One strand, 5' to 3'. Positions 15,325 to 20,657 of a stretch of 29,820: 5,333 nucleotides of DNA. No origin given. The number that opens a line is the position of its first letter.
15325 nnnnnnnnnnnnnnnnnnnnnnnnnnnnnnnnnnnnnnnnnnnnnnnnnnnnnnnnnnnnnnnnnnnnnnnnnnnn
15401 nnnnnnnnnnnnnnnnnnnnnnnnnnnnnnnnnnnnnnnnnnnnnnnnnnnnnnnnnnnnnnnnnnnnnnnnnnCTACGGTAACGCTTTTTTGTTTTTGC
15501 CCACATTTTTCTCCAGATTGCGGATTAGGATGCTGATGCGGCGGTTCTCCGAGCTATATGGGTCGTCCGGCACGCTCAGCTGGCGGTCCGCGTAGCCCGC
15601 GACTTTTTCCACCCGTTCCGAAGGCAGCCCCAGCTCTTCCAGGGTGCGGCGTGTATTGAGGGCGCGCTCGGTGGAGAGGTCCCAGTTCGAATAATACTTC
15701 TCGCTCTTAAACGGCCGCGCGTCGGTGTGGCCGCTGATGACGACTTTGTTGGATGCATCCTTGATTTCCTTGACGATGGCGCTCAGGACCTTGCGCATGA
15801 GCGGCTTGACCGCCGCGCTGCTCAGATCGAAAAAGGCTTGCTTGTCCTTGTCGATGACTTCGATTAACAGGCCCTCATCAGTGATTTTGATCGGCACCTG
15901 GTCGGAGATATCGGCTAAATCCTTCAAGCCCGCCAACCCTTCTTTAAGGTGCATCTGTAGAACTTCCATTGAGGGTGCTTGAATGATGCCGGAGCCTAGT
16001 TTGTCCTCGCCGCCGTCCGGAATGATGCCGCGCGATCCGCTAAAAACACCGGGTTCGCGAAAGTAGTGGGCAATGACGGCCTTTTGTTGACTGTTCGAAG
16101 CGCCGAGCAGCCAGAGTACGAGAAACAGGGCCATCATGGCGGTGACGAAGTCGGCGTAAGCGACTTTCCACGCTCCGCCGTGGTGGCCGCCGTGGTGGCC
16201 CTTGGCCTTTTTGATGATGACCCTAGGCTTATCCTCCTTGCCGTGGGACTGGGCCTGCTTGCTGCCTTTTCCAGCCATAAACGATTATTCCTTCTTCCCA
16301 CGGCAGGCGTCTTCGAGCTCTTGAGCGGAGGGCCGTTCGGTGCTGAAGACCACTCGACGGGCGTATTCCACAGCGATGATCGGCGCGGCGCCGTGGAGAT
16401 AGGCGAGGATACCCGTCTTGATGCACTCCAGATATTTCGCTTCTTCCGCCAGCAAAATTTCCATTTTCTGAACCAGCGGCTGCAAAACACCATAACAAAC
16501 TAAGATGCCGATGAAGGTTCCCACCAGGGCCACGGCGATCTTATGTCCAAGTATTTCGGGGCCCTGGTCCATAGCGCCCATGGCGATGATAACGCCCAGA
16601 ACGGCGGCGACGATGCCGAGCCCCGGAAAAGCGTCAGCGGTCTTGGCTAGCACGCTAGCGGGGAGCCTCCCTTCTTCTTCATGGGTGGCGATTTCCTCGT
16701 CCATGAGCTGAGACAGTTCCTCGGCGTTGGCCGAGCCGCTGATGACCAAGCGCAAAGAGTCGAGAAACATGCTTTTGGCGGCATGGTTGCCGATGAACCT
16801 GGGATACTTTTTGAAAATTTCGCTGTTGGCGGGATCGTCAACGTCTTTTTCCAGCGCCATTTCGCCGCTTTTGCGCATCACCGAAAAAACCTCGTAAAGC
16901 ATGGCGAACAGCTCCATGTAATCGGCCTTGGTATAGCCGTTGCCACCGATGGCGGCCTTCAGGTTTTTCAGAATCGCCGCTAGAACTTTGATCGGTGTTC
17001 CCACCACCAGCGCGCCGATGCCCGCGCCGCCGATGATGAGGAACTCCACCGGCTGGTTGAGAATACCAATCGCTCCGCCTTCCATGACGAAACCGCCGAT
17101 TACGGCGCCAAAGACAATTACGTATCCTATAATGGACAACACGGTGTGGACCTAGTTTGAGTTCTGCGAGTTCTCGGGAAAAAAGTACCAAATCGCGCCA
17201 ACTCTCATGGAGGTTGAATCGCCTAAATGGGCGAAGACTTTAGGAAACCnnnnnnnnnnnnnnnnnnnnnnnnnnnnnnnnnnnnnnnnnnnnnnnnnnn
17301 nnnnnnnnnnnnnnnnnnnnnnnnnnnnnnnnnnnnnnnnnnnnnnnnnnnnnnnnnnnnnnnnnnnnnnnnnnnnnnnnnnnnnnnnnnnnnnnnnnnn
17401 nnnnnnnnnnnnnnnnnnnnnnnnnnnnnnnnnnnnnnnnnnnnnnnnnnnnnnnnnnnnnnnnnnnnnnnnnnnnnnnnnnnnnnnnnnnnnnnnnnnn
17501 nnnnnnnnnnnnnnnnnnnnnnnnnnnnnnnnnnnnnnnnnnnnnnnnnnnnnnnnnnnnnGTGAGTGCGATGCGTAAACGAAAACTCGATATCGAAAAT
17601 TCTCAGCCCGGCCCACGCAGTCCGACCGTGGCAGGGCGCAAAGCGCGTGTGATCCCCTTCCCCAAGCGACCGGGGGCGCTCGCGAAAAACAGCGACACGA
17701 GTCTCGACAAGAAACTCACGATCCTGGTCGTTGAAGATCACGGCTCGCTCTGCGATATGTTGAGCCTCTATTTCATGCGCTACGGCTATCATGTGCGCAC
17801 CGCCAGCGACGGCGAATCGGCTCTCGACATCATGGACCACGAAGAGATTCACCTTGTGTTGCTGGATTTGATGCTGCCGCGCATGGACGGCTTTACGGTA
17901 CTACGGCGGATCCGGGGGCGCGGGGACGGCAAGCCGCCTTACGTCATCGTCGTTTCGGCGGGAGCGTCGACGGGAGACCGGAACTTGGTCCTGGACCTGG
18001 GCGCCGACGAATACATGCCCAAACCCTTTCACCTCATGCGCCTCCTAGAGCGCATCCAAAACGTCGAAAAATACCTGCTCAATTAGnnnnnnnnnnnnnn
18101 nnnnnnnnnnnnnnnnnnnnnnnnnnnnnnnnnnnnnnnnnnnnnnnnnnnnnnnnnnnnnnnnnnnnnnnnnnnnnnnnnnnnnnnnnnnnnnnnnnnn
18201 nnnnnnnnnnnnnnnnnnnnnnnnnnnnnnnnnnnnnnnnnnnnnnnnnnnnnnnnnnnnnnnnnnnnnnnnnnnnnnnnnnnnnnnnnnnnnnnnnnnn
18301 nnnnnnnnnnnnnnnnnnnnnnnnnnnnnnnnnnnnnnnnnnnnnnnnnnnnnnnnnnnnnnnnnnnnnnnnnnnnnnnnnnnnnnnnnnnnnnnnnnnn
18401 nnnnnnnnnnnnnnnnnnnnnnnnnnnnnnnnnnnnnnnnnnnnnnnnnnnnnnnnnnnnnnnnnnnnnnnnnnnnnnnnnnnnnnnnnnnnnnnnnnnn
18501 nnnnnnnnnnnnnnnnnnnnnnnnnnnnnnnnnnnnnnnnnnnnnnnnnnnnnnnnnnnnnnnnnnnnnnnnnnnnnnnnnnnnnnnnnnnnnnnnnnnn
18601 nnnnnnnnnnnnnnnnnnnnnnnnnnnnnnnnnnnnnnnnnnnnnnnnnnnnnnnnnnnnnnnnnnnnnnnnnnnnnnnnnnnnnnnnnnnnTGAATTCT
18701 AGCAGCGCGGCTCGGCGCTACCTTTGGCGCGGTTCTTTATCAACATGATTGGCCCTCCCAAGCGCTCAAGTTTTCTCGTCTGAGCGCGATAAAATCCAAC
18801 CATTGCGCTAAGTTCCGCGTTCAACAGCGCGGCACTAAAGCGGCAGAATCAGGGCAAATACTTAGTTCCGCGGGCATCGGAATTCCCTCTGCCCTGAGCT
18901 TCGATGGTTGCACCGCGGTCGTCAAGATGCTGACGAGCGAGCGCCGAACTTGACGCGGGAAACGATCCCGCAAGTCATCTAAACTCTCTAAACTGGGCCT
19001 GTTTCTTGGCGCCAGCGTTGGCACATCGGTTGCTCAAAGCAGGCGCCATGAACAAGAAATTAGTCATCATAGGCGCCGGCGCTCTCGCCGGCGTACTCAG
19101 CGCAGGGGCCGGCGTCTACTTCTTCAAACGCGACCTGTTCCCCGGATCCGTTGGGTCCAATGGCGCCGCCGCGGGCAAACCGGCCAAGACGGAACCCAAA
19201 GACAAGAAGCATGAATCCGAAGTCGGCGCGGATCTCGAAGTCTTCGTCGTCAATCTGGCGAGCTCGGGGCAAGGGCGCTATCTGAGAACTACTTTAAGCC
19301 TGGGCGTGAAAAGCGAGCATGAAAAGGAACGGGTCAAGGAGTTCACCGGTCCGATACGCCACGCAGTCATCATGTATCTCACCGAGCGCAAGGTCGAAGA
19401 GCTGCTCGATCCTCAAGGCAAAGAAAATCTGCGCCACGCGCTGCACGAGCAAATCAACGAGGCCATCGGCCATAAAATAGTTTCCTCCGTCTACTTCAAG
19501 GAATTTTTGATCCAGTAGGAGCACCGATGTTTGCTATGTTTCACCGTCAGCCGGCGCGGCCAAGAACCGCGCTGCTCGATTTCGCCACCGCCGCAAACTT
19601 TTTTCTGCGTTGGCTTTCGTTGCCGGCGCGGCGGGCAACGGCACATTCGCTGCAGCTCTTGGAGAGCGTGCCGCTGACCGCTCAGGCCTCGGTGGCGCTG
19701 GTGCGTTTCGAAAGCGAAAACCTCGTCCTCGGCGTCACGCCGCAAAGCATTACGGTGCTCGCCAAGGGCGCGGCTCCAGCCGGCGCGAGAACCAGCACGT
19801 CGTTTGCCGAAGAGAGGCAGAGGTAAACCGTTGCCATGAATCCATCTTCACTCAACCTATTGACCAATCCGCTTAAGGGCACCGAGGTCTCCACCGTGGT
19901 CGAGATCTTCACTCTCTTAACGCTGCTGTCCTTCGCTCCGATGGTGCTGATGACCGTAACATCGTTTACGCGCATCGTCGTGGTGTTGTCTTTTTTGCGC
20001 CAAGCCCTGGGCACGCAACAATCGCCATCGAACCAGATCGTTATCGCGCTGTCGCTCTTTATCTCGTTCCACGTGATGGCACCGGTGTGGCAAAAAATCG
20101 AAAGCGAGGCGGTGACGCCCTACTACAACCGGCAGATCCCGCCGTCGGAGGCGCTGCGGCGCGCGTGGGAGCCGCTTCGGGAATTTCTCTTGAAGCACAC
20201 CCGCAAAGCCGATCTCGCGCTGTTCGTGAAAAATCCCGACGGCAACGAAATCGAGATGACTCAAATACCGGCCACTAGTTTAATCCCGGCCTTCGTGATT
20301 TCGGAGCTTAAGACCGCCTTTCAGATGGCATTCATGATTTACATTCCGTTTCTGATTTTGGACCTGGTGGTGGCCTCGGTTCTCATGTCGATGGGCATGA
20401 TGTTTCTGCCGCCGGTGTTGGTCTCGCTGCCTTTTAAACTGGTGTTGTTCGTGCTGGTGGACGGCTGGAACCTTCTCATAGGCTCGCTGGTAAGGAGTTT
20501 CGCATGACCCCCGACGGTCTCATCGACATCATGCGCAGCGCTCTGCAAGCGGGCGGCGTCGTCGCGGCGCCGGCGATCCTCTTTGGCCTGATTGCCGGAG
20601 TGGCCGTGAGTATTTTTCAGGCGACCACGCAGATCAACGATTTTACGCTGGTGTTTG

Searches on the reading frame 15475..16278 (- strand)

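Call 14: search_protein_families(library=pfam, proteins=[window:15475-16278:-], max_evalue=0.001)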
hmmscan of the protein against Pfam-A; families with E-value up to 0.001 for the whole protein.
window:15475-16278:- (267 aa): 2 families
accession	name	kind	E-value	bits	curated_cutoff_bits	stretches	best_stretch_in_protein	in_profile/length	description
PF13677.11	MotB_plug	-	3.5e-19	68.6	24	1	24-76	5-57/58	Membrane MotB of proton-channel complex MotA/MotB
PF00691.25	OmpA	-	1.3e-12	48.3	27.2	1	149-242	1-92/98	OmpA family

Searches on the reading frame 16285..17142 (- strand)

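Call 14: search_protein_families(library=pfam, proteins=[window:16285-17142:-], max_evalue=0.001)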
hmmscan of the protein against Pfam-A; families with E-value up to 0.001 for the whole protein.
window:16285-17142:- (285 aa): 2 families
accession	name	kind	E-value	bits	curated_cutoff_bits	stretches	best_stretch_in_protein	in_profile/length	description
PF20560.3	MotA_N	-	2.3e-28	98.7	27.3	1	4-93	1-91/91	Motility protein A N-terminal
PF01618.21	MotA_ExbB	-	8e-13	48.7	22.9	1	124-236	8-123/127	MotA/TolQ/ExbB proton channel family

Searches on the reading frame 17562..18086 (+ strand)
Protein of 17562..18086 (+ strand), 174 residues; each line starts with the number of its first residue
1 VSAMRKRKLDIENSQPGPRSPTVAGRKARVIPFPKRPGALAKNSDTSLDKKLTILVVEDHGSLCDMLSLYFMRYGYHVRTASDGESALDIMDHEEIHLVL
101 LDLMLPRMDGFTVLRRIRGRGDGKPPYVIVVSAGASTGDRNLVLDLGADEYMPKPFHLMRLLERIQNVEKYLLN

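Call 14: search_protein_families(library=pfam, proteins=[window:17562-18086:+], max_evalue=0.001)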
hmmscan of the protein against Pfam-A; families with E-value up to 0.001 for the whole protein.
window:17562-18086:+ (174 aa): 1 family
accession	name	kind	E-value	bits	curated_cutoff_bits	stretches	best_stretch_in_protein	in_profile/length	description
PF00072.30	Response_reg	-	3e-25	89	30.2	1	54-166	1-111/111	Response regulator receiver domain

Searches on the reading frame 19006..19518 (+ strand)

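Call 14: search_protein_families(library=pfam, proteins=[window:19006-19518:+], max_evalue=0.001)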
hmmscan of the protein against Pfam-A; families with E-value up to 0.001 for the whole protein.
window:19006-19518:+ (170 aa): 1 family
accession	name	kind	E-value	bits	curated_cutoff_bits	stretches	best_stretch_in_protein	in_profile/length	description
PF03748.19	FliL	-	7.8e-22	78.2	24.6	1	77-170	4-103/103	Flagellar basal body-associated protein FliL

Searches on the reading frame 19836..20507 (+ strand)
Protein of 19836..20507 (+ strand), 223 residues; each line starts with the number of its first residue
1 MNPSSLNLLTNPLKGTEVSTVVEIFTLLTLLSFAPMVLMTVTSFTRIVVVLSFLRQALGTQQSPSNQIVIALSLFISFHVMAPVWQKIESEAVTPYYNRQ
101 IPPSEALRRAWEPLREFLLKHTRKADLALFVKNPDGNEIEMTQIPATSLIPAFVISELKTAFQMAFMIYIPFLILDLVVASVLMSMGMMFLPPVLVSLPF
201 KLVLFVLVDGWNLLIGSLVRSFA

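Call 14: search_protein_families(library=pfam, proteins=[window:19836-20507:+], max_evalue=0.001)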
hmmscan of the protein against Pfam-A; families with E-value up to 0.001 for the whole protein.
window:19836-20507:+ (223 aa): 1 family
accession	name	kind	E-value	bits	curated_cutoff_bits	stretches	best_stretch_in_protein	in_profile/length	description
PF00813.25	FliP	-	1.1e-77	260.8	26.9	1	27-218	1-191/191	FliP family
